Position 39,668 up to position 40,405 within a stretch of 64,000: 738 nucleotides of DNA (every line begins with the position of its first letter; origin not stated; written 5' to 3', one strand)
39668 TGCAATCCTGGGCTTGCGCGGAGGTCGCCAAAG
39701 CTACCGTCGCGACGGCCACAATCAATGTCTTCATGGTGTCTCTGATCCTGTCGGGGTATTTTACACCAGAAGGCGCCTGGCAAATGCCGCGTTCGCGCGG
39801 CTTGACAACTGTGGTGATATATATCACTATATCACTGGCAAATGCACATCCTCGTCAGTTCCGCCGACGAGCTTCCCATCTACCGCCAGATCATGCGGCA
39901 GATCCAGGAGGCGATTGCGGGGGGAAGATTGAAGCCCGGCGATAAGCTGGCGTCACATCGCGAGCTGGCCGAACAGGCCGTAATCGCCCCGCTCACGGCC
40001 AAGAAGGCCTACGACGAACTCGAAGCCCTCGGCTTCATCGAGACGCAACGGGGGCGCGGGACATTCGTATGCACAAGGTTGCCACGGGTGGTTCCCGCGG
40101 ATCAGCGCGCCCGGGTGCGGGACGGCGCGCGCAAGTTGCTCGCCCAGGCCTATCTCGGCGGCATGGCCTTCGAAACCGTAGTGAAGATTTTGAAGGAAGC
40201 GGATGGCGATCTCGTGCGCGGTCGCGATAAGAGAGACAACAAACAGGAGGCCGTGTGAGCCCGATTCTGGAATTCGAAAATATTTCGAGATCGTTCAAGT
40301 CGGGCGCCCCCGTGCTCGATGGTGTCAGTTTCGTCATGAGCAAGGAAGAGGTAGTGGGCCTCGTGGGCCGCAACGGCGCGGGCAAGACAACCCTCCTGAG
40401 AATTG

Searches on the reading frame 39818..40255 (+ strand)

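Call 72: search_protein_families(library=pfam, max_evalue=0.0001, proteins=[window:39818-40255:+])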
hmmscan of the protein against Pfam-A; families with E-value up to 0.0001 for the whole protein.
window:39818-40255:+ (146 aa): 1 family
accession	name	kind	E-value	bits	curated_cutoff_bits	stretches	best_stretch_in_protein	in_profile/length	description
PF00392.27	GntR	-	4.3e-13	49.2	27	1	22-84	2-64/64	Bacterial regulatory proteins, gntR family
